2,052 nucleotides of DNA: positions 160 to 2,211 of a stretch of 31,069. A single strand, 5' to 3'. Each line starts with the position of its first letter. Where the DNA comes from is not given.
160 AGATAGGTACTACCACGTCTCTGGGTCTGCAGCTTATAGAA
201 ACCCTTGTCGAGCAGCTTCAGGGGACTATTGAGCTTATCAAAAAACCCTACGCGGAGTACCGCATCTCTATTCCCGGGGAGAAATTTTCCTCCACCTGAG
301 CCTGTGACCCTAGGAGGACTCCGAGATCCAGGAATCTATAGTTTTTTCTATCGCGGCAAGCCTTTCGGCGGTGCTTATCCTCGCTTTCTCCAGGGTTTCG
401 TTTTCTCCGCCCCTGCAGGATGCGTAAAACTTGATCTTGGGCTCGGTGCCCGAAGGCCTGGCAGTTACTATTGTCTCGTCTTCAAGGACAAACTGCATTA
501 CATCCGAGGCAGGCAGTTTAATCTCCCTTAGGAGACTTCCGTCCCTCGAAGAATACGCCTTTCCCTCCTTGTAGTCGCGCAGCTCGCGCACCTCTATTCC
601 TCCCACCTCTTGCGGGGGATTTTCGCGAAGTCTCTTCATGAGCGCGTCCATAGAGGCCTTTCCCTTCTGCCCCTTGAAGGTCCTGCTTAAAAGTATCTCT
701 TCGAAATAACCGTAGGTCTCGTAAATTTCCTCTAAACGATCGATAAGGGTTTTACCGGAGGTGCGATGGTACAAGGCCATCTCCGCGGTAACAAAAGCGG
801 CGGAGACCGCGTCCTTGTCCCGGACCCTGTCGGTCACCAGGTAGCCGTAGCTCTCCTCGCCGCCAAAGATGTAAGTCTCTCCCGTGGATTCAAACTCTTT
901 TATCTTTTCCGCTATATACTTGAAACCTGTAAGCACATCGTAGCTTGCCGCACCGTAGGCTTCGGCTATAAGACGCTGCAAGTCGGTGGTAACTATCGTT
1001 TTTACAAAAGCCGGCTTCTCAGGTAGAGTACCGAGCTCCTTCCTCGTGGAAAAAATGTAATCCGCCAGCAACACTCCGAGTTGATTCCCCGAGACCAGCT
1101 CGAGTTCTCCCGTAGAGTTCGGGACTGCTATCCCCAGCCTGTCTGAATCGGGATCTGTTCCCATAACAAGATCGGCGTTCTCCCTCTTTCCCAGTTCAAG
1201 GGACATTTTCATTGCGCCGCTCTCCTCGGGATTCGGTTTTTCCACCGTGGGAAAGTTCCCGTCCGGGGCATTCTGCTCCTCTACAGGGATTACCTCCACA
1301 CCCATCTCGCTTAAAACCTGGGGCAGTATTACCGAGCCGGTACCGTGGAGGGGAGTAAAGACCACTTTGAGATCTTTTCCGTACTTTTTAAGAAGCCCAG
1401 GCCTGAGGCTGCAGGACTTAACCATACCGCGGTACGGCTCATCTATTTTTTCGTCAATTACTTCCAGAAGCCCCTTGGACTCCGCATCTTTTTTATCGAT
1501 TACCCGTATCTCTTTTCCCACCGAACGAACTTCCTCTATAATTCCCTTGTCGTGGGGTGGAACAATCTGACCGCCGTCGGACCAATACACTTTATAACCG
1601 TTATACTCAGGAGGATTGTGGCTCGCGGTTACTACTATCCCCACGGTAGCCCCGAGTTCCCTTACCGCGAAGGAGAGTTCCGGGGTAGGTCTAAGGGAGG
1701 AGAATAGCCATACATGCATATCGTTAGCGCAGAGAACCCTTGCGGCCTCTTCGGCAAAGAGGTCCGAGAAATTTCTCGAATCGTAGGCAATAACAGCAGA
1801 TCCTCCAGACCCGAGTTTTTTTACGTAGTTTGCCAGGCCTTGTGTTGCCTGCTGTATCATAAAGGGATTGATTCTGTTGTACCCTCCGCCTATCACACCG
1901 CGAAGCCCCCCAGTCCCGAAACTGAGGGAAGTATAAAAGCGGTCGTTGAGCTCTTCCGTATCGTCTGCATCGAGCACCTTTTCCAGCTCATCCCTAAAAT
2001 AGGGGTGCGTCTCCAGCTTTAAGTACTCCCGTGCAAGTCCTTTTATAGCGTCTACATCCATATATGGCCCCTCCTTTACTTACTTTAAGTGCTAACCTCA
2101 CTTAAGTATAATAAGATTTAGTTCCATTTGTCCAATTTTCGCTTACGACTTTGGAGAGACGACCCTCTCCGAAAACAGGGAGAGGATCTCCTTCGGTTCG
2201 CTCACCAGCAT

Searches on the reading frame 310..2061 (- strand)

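Call 70: search_protein_families(library=pfam, proteins=[window:310-2061:-], max_evalue=0.00001)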
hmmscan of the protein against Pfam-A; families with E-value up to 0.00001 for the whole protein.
window:310-2061:- (583 aa): 3 families
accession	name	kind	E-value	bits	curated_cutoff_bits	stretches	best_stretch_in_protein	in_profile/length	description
PF02878.22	PGM_PMM_I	-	7.3e-41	139.5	22.5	1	47-180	3-133/138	Phosphoglucomutase/phosphomannomutase, alpha/beta/alpha domain I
PF02879.22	PGM_PMM_II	-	7.3e-25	87.9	29.3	1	228-312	18-99/103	Phosphoglucomutase/phosphomannomutase, alpha/beta/alpha domain II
PF02880.22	PGM_PMM_III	-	2.1e-20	73.4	20.7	1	325-450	2-115/115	Phosphoglucomutase/phosphomannomutase, alpha/beta/alpha domain III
